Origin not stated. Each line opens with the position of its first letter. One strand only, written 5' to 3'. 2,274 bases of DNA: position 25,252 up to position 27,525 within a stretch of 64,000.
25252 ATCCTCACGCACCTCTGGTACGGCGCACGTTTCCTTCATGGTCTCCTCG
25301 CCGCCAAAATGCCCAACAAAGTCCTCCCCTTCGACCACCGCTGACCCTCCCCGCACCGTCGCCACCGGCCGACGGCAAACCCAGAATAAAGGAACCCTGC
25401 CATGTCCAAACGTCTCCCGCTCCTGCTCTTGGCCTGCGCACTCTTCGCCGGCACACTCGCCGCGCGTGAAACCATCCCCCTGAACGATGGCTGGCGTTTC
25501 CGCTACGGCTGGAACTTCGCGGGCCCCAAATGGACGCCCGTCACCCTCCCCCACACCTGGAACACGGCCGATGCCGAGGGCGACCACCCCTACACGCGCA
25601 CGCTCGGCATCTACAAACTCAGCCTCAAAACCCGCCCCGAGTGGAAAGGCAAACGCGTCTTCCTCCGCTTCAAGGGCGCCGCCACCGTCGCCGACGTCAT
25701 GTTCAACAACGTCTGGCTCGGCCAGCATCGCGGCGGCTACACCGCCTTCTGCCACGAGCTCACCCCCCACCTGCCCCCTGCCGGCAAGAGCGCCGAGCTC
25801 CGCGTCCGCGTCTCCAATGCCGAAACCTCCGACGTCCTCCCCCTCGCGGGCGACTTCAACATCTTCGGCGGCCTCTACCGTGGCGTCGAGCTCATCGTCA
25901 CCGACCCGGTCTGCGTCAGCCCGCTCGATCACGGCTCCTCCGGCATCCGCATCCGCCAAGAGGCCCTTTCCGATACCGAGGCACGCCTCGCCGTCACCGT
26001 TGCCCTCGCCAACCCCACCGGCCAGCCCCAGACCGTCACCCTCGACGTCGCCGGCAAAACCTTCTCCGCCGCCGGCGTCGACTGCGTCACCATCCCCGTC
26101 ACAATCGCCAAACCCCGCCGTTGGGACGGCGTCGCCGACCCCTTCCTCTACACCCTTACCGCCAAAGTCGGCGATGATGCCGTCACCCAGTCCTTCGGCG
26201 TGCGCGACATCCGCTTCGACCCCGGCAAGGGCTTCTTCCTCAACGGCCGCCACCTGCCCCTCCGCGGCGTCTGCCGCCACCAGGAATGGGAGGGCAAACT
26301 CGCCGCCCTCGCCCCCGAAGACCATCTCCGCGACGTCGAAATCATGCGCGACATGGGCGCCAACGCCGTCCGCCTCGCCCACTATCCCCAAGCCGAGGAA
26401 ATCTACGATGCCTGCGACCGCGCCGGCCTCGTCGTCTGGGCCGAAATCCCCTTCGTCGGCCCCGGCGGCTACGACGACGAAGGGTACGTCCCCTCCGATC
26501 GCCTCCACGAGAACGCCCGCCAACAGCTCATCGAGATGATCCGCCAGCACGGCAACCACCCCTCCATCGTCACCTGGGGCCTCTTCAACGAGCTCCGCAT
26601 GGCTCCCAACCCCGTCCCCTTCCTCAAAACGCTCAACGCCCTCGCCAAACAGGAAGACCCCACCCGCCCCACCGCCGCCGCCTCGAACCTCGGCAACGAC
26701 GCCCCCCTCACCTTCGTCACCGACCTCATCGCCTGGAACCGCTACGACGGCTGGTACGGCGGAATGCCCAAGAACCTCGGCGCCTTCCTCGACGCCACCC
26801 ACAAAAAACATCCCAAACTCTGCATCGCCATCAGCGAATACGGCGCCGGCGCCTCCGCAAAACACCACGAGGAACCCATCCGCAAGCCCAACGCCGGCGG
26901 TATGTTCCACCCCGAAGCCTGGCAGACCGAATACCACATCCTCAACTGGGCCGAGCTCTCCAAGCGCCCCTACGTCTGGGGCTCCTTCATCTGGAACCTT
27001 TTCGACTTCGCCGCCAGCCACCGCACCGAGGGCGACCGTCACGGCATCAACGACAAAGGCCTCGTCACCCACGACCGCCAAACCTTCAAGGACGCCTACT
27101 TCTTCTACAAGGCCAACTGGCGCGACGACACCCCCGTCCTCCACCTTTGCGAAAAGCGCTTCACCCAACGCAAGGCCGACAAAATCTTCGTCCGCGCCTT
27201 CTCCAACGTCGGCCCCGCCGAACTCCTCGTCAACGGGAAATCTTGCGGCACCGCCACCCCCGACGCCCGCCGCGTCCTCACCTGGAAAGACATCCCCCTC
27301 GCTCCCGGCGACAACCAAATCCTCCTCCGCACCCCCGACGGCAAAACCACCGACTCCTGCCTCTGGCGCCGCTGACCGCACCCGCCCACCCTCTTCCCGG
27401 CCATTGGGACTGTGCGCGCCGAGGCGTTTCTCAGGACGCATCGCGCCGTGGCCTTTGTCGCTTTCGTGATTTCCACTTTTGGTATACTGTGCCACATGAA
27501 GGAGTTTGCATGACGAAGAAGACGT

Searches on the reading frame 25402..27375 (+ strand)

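Call 37: search_protein_families(library=pfam, proteins=[window:25402-27375:+], max_evalue=0.00001)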
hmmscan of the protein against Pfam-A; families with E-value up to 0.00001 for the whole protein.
window:25402-27375:+ (657 aa): 4 families
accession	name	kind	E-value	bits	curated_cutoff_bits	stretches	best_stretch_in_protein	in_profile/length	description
PF02836.23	Glyco_hydro_2_C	-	3.6e-35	122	21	1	276-573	6-297/302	Glycosyl hydrolases family 2, TIM barrel domain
PF02837.24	Glyco_hydro_2_N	-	1.2e-11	45.3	28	1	34-165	43-166/169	Glycosyl hydrolases family 2, sugar binding domain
PF00703.27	Glyco_hydro_2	-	1.7e-07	32.4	23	1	182-268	6-109/109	Glycosyl hydrolases family 2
PF16355.11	DUF4982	-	6e-06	26.6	23.9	0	594-637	3-47/61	Domain of unknown function (DUF4982)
